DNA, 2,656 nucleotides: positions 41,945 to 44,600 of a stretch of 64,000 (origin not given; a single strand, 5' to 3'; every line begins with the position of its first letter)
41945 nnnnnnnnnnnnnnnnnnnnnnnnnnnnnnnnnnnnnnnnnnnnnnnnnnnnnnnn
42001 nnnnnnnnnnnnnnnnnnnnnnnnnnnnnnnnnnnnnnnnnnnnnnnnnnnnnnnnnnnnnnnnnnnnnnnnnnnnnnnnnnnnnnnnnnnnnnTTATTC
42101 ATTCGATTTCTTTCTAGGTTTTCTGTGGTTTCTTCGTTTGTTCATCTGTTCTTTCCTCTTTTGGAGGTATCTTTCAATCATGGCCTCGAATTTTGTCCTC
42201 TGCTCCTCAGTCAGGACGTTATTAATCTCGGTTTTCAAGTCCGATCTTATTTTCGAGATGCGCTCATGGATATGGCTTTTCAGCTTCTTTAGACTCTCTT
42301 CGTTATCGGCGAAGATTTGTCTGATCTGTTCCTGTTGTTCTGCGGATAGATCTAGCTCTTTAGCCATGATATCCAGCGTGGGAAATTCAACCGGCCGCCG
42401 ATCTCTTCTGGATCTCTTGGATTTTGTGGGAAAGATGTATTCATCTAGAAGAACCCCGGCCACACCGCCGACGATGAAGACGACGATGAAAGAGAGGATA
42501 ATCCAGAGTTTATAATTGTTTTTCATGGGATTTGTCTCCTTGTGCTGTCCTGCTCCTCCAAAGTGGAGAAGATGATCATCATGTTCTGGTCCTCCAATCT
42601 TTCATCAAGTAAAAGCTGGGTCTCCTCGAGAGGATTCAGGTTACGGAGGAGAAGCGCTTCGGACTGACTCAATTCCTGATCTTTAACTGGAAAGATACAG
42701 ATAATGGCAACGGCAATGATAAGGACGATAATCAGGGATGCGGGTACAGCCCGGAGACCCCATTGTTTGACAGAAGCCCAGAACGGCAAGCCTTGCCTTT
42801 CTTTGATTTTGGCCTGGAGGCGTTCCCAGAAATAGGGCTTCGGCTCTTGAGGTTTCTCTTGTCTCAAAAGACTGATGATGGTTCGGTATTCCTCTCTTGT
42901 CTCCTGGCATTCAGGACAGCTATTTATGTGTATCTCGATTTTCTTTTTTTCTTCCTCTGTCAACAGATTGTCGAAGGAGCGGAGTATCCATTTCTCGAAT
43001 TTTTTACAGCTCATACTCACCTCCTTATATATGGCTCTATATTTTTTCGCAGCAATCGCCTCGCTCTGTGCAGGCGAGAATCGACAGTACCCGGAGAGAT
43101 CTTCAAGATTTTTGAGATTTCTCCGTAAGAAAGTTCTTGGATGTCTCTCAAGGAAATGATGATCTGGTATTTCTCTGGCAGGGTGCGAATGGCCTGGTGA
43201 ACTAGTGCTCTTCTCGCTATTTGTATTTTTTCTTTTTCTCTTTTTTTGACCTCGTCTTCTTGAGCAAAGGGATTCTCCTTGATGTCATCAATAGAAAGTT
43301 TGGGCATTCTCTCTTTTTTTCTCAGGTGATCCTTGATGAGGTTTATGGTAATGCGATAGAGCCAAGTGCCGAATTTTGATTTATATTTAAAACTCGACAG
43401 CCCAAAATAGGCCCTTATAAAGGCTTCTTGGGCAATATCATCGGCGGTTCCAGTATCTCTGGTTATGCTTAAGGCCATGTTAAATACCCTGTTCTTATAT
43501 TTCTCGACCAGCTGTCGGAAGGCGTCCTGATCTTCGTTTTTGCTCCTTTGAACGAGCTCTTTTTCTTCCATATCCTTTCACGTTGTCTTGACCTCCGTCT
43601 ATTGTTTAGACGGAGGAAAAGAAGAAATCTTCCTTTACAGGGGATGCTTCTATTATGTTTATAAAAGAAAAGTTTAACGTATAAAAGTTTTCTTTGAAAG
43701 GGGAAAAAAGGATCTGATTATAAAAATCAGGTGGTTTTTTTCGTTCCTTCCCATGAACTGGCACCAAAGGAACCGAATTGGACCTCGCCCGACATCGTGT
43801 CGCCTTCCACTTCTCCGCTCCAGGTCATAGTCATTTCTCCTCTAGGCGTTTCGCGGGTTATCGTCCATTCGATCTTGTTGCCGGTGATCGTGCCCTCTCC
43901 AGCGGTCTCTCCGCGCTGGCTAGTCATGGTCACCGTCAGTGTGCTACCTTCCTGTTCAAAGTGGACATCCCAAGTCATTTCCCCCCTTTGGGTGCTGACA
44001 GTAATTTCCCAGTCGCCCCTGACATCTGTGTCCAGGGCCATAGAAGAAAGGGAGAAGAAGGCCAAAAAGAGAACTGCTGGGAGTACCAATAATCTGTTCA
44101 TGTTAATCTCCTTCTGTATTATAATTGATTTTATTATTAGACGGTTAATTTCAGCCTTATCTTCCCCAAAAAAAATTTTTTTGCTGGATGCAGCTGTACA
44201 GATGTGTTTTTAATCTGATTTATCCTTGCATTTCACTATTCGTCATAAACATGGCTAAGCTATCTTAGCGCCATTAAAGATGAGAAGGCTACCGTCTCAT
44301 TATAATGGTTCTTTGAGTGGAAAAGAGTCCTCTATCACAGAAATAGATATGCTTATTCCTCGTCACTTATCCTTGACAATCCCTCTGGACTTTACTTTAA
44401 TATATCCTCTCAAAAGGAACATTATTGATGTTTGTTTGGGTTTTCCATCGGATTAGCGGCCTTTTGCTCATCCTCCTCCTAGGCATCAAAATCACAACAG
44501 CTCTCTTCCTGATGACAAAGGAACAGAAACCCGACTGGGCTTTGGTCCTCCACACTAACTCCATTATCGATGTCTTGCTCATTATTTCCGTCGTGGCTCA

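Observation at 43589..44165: Shared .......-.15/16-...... motif upstream of both the ECF sigma gene and the adjacent small secreted-protein gene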

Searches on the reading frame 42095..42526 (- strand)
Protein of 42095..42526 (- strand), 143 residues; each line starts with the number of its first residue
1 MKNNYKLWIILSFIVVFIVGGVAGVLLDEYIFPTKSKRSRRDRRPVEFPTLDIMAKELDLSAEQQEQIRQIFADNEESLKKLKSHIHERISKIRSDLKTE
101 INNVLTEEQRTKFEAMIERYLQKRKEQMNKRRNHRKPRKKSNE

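Call 5: search_protein_families(library=pfam, proteins=[window:42095-42526:-], max_evalue=0.01)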
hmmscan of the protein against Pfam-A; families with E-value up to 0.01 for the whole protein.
window:42095-42526:- (143 aa): 2 families
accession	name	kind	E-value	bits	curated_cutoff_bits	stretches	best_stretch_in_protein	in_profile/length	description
PF13801.11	Metal_resist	-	2.3e-06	28.2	29.2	1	14-94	5-76/125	Heavy-metal resistance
PF07813.17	LTXXQ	-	0.00022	22.3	24.3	0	96-136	12-49/100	LTXXQ motif family protein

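Call 16: search_protein_families(library=ncbifam, proteins=[window:42095-42526:-], max_evalue=0.01)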
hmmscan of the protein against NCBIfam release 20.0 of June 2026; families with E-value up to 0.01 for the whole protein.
window:42095-42526:- (143 aa): 4 families
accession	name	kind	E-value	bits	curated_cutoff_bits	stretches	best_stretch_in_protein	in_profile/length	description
NF007769.1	PRK10455.1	equivalog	2.3e-05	24.7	174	1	45-83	44-82/160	ATP-independent periplasmic protein-refolding chaperone Spy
NF010252.0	PRK13698.1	equivalog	0.0012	17.8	274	1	50-116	206-272/323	ParB/RepB/Spo0J family plasmid partition protein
NF009391.0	PRK12750.1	equivalog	0.0022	18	148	0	98-136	130-168/170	CpxP family protein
NF033885.1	conj_TraP_IncI1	equivalog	0.005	16.6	135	1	11-138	17-150/217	conjugal transfer protein TraP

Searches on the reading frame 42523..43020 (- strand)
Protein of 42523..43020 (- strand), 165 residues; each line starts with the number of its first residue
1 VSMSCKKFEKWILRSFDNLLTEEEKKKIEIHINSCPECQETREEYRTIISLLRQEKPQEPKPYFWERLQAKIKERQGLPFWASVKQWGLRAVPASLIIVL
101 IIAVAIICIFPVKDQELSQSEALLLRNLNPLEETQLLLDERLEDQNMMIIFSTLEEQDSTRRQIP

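Call 5: search_protein_families(library=pfam, proteins=[window:42523-43020:-], max_evalue=0.01)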
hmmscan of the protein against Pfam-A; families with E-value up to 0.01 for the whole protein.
window:42523-43020:- (165 aa): 2 families
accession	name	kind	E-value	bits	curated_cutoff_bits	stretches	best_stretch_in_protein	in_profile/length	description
PF13490.11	zf-HC2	-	1.9e-06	28.3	22.2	1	5-39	1-35/35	Putative zinc-finger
PF15371.11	DUF4599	-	0.0021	18.7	34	0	27-58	6-39/88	Domain of unknown function (DUF4599)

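Call 16: search_protein_families(library=ncbifam, proteins=[window:42523-43020:-], max_evalue=0.01)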
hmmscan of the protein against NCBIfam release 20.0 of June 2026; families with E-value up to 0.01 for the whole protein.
window:42523-43020:- (165 aa): 5 families
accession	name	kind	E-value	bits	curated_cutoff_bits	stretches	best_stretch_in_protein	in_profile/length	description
NF052375.1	antisigma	equivalog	3.2e-11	43.6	100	1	19-110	9-102/217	anti-sigma factor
TIGR03988.1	antisig_RsrA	equivalog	1.2e-06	28.5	62.5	1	4-74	1-68/77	mycothiol system anti-sigma-R factor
NF052368.1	antisigmaE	subfamily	9.3e-05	22.2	50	1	1-46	1-45/48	anti-sigma factor family protein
NF010501.0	PRK13920.1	subfamily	0.00036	20.2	225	1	19-83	15-71/213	putative anti-sigmaE protein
NF033550.5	transpos_ISL3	equivalog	0.0072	15.4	180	1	5-76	240-309/370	ISL3 family transposase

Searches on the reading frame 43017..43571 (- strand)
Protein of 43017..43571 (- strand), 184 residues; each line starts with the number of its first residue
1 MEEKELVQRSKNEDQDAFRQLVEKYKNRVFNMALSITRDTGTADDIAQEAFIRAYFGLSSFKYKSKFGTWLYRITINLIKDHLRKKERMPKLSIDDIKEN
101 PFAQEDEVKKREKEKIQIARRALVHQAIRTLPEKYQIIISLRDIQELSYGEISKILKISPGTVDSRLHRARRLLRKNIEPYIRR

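Call 5: search_protein_families(library=pfam, proteins=[window:43017-43571:-], max_evalue=0.01)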
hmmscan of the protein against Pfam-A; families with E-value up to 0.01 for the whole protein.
window:43017-43571:- (184 aa): 5 families
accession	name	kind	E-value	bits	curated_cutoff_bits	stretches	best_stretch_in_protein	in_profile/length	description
PF04542.20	Sigma70_r2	-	4.2e-19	68.5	24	1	21-88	1-70/71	Sigma-70 region 2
PF08281.18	Sigma70_r4_2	-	7.8e-18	64.3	25.7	1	123-174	3-54/54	Sigma-70, region 4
PF04545.22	Sigma70_r4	-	1e-10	41.4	24.1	1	127-176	1-50/50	Sigma-70, region 4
PF07638.17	Sigma70_ECF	-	3.2e-05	24.3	21.1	1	5-177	6-182/185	ECF sigma factor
PF01022.26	HTH_5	-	0.00041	20.6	22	1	134-164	4-33/47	Bacterial regulatory protein, arsR family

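Call 6: find_related_loci(query=window:43017-43571:-, collection=genome_contigs, flank=4000)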
Query window:43017-43571:- (184 aa) in genome_contigs; peptide patterns used: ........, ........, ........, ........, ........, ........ (x = any residue, [..] = any of these).
600 stretches matched a pattern (row limit reached: there are more); 260 encode a relative of the query (tblastn E <= 1e-3); the best 80 are kept; 80 distinct loci.
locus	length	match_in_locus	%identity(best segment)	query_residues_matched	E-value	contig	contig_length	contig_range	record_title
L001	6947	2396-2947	60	1-184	3e-72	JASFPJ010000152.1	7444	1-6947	MAG: Candidatus Aminicenantes bacterium isolate D0819M58metaG_Bin_295 D0819M58metaG_FD_scaffold_1165_c1, whole genome sh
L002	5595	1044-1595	59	1-184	7e-68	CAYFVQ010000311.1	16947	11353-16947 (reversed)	MAG TPA_asm: uncultured Eubacteriales bacterium isolate ERP108616_co1_206 genome assembly, contig: k119_439285, whole ge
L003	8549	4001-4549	63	1-183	8e-67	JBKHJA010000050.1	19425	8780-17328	MAG: Candidatus Aminicenantes bacterium isolate D4M11_12 NODE_1377_length_19425_cov_15.846464, whole genome shotgun sequ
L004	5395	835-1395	52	1-183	4e-47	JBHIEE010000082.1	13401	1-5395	MAG: Candidatus Aminicenantia bacterium isolate b3.sp2_bin.19 NODE_1440_length_13401_cov_7.244942, whole genome shotgun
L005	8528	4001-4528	41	1-171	1e-36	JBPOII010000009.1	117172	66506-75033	MAG: Elusimicrobiota bacterium isolate MAG_1018 c_000000466587, whole genome shotgun sequence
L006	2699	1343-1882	43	3-181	1e-35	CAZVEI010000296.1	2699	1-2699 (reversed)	MAG TPA_asm: uncultured Alkalibaculum sp. isolate SRP294416_co2_175 genome assembly, contig: NODE_87665_length_2699_cov_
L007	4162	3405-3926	37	1-171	1e-32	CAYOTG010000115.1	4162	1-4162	MAG TPA_asm: uncultured bacterium isolate SRP077602_co11_487 genome assembly, contig: NODE_33535_length_4162_cov_5.15047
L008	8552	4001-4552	36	2-181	2e-29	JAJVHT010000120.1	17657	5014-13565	MAG: bacterium isolate Bin_13 c_000000006885, whole genome shotgun sequence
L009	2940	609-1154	38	6-176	3e-29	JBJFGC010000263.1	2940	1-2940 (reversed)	MAG: Eubacteriales bacterium isolate PUUB45_bin.047 NODE_37816_length_2940_cov_5.394107, whole genome shotgun sequence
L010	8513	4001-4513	41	1-179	4e-28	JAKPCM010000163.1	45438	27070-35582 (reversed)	MAG: Caldisericota bacterium isolate JPMR_maxbin.020 k141_532266, whole genome shotgun sequence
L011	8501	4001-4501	37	6-175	2e-27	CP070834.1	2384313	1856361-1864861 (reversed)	MAG: candidate division WOR-3 bacterium isolate bin1061 chromosome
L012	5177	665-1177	40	1-179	2e-27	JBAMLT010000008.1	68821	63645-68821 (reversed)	MAG: Caldisericota bacterium isolate MAG12 ExploCarb_3808S_S2_105_length_68821_cov_4, whole genome shotgun sequence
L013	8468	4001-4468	38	6-163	5e-27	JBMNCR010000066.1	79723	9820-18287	MAG: Eubacteriaceae bacterium isolate Bins.065 NODE_745, whole genome shotgun sequence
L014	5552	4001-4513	41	1-179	3e-27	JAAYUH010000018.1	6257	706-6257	MAG: bacterium isolate AS27yjCOA_142 14546_AS27, whole genome shotgun sequence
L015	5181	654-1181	35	3-183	5e-27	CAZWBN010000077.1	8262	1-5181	MAG TPA_asm: uncultured Clostridia bacterium isolate binchicken_co6_404 genome assembly, contig: NODE_11120_length_8262_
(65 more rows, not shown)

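Call 7: find_related_loci(query=window:43017-43571:-, collection=metagenome_contigs, flank=4000)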
Query window:43017-43571:- (184 aa) in metagenome_contigs; peptide patterns used: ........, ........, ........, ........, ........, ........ (x = any residue, [..] = any of these).
599 stretches matched a pattern (row limit reached: there are more); 229 encode a relative of the query (tblastn E <= 1e-3); the best 80 are kept; 80 distinct loci.
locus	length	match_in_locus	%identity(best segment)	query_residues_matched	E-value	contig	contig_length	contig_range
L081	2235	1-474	71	26-183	5e-75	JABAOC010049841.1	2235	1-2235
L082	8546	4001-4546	61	1-182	8e-72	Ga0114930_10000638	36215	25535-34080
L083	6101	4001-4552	60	1-184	5e-71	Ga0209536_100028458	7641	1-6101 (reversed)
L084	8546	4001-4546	60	1-182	1e-70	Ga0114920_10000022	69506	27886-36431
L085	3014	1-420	62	45-184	2e-55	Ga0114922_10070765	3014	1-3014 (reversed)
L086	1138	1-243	100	104-184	1e-49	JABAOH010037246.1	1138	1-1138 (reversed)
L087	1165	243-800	43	1-180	6e-44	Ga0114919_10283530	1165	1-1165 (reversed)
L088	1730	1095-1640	37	1-178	1e-36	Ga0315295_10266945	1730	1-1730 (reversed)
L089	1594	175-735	39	6-179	2e-36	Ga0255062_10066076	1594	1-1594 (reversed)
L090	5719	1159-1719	40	6-179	3e-33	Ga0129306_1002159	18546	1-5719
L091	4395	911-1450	34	3-182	6e-34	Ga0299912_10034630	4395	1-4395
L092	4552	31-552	37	1-171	3e-33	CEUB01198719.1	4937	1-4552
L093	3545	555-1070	38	3-171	6e-33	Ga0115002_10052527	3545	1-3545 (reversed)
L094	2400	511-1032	37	1-171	1e-32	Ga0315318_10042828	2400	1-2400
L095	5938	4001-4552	39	2-181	2e-31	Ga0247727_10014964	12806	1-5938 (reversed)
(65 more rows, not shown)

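Call 16: search_protein_families(library=ncbifam, proteins=[window:43017-43571:-], max_evalue=0.01)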
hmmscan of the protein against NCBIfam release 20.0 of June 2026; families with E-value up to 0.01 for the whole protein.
window:43017-43571:- (184 aa): 104 families (the best 25 are shown)
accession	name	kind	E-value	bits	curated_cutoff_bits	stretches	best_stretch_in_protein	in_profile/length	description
NF007223.0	PRK09641.1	equivalog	9.9e-44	149.4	209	1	4-179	6-185/187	RNA polymerase sigma factor SigW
NF008888.0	PRK11922.1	equivalog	2.6e-41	141.8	204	1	2-182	16-200/231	RNA polymerase sigma factor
TIGR02939.1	RpoE_Sigma70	equivalog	4e-40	137.9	236.15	1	3-181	7-189/190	RNA polymerase sigma factor RpoE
TIGR02948.1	SigW_bacill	equivalog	1.6e-38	132.7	243.1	1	4-178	6-184/187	RNA polymerase sigma factor SigW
NF009171.0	PRK12518.1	equivalog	3.7e-38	131.3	208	1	2-178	13-184/191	RNA polymerase sigma factor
TIGR02937.1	sigma70-ECF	superfamily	1.1e-35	122.7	42.9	1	16-177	1-164/165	sigma-70 family RNA polymerase sigma factor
NF004113.0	PRK05602.1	equivalog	2.4e-35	122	208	1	3-179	32-202/211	RNA polymerase sigma factor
NF007216.0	PRK09638.1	equivalog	1.7e-34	119.2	194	1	1-179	3-175/180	RNA polymerase sigma factor SigY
NF009166.1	PRK12513.1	equivalog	6.6e-33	114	206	1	3-178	9-186/193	RNA polymerase sigma factor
TIGR02950.1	SigM_subfam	subfamily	1.3e-32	112.9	147.95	1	20-178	4-158/159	RNA polymerase sigma factor, SigM family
NF058625.1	sigma_PG0214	equivalog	6.5e-32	110.6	130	1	15-178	3-161/170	GFO_1088 family ECF-type sigma factor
NF006930.0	PRK09415.1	subfamily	3.6e-31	108.4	198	1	1-179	1-176/179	RNA polymerase factor sigma C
NF007225.0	PRK09643.1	equivalog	3.9e-31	108.3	190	1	3-179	14-183/204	RNA polymerase sigma factor SigM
NF008891.0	PRK11924.1-5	subfamily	3e-30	105.6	259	1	16-179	3-164/171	RNA polymerase sigma factor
TIGR02952.1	Sig70_famx2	equivalog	1.2e-28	100.2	206.45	1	6-176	1-168/170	ECF subfamily RNA polymerase sigma factor, BldN family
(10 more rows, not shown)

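Call 66: search_solved_structures(query=window:43017-43571:-, max_evalue=1e-10, show_alignments=3)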
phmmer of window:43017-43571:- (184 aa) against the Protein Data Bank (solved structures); distinct sequences matched with E-value up to 1e-10: 14.
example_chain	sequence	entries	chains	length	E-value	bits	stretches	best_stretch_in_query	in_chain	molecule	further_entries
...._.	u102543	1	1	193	9.8e-33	116.7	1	3-183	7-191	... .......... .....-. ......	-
8z6g_B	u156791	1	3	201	1.1e-32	116.4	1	3-183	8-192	RNA polymerase sigma factor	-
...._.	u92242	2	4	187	3e-31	111.8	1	4-178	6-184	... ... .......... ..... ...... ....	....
1or7_A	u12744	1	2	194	1.6e-30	109.5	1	3-184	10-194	RNA polymerase sigma-E factor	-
6jbq_F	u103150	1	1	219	2.4e-30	108.9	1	3-184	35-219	ECF RNA polymerase sigma-E factor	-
5zx2_F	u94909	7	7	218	2.1e-21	79.8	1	27-176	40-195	ECF RNA polymerase sigma factor SigH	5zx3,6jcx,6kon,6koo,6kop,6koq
6jcy_F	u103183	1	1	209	1e-18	71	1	27-176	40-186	ECF RNA polymerase sigma factor SigH,ECF RNA polymerase sigma factor SigE,ECF RNA polymera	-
9m9d_F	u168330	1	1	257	1.6e-18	70.4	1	17-177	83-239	ECF RNA polymerase sigma factor SigE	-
9m9e_F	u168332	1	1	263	1.7e-18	70.3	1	17-177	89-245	ECF RNA polymerase sigma factor SigE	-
9m98_F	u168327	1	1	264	1.7e-18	70.3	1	17-177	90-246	ECF RNA polymerase sigma factor SigE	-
5or5_A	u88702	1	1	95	2.2e-15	60.2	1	3-88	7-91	ECF RNA polymerase sigma-E factor,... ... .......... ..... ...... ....,ECF RNA polymerase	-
2map_A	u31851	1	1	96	7.3e-15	58.5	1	3-88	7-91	RNA polymerase sigma factor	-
2mao_A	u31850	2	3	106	7.5e-15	58.5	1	3-88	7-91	RNA polymerase sigma factor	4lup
6dxo_A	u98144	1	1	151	1.4e-13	54.4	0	5-93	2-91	RNA polymerase ECF-subfamily sigma factor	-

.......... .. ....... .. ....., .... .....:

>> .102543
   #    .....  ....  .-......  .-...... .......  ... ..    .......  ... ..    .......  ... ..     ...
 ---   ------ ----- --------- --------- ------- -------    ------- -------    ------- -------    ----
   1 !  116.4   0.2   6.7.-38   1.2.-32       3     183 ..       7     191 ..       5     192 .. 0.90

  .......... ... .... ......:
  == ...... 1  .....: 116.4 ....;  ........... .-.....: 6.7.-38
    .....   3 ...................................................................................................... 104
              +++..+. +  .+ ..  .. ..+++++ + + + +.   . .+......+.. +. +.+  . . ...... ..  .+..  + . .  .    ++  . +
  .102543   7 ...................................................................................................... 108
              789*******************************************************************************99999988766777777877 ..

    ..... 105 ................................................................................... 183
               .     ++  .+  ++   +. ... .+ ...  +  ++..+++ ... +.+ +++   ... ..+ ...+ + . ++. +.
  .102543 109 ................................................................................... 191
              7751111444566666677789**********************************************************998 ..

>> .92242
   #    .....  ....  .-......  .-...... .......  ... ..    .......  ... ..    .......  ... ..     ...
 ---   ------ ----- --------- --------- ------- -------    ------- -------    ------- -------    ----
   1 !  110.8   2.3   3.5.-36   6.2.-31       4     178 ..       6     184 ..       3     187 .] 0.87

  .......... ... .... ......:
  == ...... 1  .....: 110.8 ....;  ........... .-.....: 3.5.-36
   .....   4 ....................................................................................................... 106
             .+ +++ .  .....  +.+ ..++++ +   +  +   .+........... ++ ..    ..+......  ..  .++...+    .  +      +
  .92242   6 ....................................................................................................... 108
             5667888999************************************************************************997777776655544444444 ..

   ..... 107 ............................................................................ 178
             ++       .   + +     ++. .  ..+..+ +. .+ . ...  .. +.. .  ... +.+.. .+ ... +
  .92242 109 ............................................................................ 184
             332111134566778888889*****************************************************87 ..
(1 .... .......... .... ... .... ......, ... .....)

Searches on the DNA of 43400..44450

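Call 30: search_rna_families(source=window, start=43400, end=44450, threshold=evalue, max_evalue=5)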
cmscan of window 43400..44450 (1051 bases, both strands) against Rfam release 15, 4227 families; matches with E-value up to 5: 6.
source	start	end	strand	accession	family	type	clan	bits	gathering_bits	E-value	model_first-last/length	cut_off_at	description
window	43589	43699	-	RF02846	Ref84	Gene; antisense;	-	27.9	52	0.37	1-87/87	no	Enterococcus sRNA 84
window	43572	43656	+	RF01859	Phe_leader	Cis-reg; leader;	-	23.7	55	0.23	1-125/125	no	Phenylalanine leader peptide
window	43648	43786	+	RF03096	RAGATH-19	Gene; sRNA;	-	21.3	85.6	1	1-141/141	no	RAGATH-19 RNA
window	43626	43706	+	RF00795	mir-43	Gene; miRNA;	-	18.3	54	1.8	1-87/87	no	mir-43 microRNA precursor family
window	43545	43685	-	RF01578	RUF1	Gene; sRNA;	-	18.2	70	0.9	1-264/264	no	Plasmodium RNA of unkown function RUF1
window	43563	43684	+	RF00420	SNORA61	Gene; snRNA; snoRNA; HACA-box;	-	15.7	74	3.9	1-132/132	no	Small nucleolar RNA SNORA61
